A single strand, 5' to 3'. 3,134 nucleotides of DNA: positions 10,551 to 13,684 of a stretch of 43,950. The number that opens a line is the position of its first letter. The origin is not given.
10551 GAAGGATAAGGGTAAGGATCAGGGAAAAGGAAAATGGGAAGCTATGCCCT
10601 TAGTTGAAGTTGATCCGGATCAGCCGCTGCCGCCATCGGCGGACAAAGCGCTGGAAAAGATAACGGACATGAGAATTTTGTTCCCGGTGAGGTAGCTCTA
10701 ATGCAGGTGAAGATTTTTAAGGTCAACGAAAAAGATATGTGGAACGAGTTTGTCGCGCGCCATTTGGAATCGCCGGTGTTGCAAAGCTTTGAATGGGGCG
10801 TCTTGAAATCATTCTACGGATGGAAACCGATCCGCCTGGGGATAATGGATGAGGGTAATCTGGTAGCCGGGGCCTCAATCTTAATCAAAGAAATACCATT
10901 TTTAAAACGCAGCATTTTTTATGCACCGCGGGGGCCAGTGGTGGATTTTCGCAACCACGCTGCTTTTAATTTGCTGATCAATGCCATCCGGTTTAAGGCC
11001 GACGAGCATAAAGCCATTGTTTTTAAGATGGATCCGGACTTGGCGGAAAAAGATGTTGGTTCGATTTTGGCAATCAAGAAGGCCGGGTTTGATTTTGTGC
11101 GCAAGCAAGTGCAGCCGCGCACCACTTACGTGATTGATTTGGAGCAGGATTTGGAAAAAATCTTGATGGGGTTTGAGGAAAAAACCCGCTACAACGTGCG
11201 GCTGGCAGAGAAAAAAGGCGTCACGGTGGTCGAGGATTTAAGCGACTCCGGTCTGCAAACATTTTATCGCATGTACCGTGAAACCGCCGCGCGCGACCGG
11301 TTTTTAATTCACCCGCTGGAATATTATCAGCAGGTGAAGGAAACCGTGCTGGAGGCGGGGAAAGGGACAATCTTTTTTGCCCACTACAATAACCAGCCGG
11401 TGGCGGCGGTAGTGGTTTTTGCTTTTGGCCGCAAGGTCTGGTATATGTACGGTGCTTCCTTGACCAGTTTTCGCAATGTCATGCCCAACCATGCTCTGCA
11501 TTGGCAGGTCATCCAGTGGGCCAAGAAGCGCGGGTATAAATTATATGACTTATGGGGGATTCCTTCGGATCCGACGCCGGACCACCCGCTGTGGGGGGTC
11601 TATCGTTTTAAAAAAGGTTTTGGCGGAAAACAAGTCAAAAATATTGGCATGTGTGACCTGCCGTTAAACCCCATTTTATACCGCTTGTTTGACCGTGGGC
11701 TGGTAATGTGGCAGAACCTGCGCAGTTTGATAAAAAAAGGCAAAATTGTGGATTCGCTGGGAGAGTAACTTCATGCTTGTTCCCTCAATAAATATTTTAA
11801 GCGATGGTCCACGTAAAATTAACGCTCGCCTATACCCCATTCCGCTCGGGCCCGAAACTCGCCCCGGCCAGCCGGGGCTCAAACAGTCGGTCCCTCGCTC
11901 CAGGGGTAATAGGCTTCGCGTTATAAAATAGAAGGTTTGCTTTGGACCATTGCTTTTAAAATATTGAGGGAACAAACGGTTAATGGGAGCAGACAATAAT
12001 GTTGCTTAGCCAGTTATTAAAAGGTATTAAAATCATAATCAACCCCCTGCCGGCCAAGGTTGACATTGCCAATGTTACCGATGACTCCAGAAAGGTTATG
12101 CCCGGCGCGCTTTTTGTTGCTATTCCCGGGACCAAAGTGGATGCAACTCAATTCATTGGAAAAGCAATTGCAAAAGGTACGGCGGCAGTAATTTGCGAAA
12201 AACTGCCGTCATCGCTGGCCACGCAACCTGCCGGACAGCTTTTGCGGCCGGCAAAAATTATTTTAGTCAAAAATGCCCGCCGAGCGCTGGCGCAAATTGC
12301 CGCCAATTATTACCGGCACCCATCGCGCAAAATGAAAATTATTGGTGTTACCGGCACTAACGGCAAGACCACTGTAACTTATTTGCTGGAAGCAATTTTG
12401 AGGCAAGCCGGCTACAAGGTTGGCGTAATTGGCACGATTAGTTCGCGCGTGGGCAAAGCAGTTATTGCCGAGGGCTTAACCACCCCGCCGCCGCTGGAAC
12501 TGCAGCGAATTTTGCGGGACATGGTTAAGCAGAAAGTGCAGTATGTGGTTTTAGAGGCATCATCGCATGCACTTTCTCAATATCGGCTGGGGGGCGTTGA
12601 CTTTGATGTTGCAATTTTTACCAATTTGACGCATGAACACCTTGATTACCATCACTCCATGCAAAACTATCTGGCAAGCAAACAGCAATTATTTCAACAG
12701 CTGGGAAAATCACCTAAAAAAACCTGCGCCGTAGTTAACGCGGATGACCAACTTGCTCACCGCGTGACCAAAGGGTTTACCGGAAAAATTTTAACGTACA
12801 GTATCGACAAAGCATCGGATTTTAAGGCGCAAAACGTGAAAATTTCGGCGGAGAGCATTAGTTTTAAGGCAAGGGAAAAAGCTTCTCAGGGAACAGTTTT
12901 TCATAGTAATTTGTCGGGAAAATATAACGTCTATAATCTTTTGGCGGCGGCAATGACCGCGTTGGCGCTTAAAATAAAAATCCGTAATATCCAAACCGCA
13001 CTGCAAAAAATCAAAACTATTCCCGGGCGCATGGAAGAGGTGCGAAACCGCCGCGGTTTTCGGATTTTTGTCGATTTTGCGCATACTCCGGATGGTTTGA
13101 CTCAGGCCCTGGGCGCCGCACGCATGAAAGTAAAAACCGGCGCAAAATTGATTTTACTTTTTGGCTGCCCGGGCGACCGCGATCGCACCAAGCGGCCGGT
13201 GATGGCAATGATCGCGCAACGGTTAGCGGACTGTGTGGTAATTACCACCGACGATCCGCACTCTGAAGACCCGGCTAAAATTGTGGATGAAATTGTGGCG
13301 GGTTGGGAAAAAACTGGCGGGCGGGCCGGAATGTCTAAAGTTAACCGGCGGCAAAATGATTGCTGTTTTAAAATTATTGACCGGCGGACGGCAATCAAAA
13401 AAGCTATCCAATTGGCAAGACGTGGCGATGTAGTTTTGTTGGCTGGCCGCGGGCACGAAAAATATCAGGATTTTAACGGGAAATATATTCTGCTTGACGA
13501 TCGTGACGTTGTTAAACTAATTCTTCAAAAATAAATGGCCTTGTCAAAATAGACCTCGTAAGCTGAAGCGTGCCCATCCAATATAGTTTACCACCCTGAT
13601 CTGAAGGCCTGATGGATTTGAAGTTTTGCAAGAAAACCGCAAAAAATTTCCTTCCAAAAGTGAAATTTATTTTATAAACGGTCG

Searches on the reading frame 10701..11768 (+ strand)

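Call 18: search_protein_families(library=pfam, proteins=[window:10701-11768:+], max_evalue=1e-8)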
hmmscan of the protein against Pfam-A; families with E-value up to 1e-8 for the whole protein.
window:10701-11768:+ (355 aa): 2 families
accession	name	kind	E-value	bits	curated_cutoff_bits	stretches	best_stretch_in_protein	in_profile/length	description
PF02388.22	FemAB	-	1e-56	193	24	2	13-215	5-226/406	FemAB family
PF13480.13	Acetyltransf_6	-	1.7e-18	67.6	22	1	162-286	7-136/143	Acetyltransferase (GNAT) domain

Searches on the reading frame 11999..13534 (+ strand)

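Call 18: search_protein_families(library=pfam, proteins=[window:11999-13534:+], max_evalue=1e-8)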
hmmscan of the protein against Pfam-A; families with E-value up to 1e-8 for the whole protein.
window:11999-13534:+ (511 aa): 3 families
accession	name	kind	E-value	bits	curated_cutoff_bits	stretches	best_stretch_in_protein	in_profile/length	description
PF08245.18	Mur_ligase_M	-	1.4e-55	188.8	24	1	117-320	1-199/200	Mur ligase middle domain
PF02875.26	Mur_ligase_C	-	7.8e-29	101.5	28.4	1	343-485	1-127/127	Mur ligase, glutamate ligase domain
PF01225.30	Mur_ligase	-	6.7e-10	39.6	21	1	23-105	2-95/95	Mur ligase family, catalytic domain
